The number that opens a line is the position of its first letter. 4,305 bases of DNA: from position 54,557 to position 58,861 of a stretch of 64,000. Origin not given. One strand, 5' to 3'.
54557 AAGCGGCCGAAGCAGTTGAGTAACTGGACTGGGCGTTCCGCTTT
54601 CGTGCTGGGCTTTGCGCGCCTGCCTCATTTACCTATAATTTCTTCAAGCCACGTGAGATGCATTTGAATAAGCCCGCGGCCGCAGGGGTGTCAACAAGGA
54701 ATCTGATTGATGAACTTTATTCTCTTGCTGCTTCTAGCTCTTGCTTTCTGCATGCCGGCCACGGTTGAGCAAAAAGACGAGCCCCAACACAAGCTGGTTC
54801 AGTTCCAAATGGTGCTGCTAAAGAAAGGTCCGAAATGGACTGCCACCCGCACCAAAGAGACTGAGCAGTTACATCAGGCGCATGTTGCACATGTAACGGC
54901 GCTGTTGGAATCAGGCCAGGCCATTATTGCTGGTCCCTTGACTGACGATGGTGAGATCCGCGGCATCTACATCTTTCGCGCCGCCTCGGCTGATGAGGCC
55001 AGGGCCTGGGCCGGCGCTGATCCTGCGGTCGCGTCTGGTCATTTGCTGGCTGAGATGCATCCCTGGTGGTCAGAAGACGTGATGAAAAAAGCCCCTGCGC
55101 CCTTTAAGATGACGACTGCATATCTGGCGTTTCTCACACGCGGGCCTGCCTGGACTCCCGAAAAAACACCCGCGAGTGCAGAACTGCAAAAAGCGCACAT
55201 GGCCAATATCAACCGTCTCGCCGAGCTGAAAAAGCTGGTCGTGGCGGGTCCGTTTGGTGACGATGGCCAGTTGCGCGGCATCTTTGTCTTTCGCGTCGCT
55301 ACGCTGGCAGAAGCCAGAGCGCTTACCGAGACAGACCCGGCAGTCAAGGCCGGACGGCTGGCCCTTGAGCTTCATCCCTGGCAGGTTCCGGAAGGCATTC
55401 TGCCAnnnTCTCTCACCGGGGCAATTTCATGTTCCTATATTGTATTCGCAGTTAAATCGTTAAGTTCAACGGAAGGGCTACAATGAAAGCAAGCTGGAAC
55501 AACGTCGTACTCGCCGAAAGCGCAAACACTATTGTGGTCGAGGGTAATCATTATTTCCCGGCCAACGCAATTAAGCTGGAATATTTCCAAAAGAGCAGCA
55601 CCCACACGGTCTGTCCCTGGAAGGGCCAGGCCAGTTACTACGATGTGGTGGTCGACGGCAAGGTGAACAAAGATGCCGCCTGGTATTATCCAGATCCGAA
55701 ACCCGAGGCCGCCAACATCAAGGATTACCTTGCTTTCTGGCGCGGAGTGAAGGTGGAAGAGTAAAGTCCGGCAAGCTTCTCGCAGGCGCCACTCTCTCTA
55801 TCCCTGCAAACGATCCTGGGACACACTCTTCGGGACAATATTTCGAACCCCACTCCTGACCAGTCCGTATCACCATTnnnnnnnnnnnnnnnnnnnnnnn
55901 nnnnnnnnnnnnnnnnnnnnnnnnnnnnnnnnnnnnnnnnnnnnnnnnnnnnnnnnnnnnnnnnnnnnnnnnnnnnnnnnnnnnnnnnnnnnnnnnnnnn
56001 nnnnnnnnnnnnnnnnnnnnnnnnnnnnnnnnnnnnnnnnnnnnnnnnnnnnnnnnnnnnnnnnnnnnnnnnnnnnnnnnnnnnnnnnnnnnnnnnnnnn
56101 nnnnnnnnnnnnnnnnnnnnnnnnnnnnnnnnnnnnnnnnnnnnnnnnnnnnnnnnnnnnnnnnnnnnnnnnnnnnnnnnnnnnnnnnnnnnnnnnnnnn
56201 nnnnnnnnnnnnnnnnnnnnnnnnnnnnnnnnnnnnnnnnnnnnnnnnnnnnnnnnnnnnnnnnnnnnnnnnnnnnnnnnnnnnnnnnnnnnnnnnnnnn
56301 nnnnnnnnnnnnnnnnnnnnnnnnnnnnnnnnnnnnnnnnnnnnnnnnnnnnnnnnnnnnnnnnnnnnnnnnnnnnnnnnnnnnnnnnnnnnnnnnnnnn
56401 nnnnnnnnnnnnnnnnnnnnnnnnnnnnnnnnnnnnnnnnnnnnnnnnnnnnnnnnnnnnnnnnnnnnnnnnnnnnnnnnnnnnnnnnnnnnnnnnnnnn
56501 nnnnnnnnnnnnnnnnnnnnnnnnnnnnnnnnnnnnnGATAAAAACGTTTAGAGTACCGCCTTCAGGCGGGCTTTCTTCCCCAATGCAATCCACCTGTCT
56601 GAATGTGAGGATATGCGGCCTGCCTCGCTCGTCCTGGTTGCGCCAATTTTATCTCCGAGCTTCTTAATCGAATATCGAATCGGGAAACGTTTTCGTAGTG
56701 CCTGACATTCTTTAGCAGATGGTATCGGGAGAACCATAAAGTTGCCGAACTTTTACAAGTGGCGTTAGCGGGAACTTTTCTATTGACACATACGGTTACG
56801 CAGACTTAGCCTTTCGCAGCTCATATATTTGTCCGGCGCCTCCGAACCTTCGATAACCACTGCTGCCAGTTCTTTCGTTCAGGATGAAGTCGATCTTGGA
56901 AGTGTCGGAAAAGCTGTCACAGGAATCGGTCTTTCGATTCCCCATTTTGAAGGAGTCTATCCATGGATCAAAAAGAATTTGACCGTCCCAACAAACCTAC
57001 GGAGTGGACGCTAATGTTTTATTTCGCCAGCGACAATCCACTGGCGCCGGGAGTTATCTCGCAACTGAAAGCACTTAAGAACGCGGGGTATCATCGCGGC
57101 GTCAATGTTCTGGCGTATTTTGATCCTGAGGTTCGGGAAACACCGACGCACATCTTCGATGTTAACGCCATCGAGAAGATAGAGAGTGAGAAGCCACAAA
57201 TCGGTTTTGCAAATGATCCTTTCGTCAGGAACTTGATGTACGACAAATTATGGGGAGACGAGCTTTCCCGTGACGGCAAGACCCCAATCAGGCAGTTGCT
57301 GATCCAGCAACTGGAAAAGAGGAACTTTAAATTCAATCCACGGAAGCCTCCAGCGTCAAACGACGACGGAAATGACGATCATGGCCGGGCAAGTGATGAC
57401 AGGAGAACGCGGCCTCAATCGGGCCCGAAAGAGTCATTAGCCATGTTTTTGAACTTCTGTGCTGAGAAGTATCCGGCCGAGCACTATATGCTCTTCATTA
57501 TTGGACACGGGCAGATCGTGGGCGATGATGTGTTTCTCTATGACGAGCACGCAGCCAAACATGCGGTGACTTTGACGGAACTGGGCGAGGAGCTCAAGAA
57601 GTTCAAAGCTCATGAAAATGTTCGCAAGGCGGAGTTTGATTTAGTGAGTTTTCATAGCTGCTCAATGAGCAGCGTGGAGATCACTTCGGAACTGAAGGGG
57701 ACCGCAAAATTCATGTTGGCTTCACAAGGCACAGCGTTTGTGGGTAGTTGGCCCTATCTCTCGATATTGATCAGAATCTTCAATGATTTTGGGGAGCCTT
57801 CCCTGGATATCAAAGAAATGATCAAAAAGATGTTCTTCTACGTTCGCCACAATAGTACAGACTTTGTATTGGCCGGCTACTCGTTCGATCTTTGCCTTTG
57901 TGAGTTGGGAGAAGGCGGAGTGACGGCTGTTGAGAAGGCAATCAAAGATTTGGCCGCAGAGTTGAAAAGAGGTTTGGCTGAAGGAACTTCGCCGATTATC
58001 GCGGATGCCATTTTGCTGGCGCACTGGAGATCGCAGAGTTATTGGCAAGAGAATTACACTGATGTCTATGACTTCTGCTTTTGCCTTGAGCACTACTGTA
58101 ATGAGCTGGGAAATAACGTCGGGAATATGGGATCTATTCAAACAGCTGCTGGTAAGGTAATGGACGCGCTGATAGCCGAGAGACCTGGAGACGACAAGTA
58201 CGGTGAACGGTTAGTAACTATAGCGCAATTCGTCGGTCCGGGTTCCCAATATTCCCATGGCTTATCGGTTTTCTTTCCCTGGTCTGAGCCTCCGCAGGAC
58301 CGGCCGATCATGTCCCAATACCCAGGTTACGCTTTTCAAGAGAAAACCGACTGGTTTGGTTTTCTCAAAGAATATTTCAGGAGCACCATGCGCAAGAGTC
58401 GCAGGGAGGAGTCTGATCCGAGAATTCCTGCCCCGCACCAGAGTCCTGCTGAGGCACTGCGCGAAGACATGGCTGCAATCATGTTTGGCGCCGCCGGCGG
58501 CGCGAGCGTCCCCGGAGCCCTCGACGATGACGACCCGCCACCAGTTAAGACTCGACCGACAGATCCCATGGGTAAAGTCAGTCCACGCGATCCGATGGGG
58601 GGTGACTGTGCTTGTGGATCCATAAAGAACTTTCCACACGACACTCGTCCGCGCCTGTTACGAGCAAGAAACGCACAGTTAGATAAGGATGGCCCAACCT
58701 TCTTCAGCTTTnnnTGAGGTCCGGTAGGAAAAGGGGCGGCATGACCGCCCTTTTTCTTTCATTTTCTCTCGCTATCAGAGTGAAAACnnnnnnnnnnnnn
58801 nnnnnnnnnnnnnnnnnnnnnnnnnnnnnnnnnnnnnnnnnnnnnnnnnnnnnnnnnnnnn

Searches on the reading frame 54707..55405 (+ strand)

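Call 11: search_protein_families(library=pfam, proteins=[window:54707-55405:+], max_evalue=0.0001)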
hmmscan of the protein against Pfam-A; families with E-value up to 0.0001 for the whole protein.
window:54707-55405:+ (233 aa): 1 family
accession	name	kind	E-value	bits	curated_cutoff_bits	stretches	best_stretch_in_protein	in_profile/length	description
PF03795.20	YCII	-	4.9e-22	78.6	24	2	40-112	9-85/95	YCII-related domain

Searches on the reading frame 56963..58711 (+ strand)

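Call 12: search_protein_families(library=pfam, proteins=[window:56963-58711:+], max_evalue=0.0001)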
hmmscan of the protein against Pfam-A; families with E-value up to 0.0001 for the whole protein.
window:56963-58711:+ (583 aa): 1 family
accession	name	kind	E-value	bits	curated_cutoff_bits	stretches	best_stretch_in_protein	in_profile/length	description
PF03415.19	Peptidase_C11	-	1.1e-21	78.2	25.8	1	152-380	66-282/359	Clostripain family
